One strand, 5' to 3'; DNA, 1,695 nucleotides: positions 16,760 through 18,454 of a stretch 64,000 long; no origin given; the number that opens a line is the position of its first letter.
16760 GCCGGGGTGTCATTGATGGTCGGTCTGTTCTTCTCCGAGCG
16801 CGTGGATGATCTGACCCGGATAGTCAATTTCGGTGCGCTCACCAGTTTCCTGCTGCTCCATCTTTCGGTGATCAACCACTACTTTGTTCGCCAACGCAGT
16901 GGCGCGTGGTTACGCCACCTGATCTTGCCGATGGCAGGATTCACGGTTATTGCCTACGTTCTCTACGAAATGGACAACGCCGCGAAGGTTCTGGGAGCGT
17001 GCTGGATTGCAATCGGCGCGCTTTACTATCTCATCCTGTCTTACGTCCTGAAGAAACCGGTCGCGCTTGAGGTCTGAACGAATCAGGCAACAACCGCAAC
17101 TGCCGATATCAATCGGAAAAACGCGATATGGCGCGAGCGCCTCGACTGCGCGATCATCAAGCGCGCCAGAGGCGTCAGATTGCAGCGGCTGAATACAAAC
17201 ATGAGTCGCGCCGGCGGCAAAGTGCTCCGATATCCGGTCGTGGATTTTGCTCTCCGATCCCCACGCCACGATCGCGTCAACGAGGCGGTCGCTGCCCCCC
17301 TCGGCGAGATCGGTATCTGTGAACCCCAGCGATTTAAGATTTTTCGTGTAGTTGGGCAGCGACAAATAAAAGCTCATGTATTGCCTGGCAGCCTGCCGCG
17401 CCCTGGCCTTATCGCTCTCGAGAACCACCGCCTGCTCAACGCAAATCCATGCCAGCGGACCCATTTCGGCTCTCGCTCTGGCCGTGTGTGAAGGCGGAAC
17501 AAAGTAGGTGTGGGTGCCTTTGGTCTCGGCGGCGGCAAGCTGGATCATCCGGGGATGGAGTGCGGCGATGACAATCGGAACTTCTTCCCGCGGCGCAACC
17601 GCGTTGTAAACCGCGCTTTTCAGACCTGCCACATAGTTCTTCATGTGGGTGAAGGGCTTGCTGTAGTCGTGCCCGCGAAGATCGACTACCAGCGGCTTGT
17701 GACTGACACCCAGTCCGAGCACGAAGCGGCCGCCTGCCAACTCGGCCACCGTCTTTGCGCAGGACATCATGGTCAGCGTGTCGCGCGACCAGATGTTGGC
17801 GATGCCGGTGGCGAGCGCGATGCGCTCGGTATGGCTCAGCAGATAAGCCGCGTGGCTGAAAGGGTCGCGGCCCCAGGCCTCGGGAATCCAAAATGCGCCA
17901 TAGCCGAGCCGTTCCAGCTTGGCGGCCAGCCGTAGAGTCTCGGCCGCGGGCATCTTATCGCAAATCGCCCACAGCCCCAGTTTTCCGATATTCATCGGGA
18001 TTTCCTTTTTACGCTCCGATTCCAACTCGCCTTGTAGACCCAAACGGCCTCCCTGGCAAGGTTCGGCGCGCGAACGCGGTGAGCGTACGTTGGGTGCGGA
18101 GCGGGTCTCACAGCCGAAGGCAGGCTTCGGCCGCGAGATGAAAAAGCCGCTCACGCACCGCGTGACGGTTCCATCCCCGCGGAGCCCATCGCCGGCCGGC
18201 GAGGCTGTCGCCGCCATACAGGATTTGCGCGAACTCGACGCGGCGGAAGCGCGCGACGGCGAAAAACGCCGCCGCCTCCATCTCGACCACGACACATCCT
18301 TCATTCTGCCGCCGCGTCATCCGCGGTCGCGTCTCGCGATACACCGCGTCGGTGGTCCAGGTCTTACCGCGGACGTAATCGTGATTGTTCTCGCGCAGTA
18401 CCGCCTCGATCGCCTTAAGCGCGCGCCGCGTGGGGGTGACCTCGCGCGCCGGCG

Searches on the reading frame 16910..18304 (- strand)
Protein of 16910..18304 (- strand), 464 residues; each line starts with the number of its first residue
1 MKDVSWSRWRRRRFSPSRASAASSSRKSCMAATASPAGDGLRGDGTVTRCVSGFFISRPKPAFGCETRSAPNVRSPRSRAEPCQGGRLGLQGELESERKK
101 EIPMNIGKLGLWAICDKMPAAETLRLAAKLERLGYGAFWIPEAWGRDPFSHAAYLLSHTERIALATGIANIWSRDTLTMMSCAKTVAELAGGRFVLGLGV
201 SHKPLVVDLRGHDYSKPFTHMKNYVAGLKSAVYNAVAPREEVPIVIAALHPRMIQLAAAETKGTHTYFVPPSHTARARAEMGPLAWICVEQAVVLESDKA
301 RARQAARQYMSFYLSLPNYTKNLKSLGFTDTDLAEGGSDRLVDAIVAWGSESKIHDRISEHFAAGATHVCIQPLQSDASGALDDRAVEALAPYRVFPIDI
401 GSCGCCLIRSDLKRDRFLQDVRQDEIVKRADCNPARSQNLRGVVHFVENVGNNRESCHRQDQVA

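Call 66: search_protein_families(library=pfam, proteins=[window:16910-18304:-], max_evalue=0.00001)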
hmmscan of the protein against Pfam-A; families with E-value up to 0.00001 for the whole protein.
window:16910-18304:- (464 aa): 1 family
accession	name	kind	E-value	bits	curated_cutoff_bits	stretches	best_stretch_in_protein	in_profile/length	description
PF00296.26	Bac_luciferase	-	1.3e-32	113.8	27.9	1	118-368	20-314/314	Luciferase-like monooxygenase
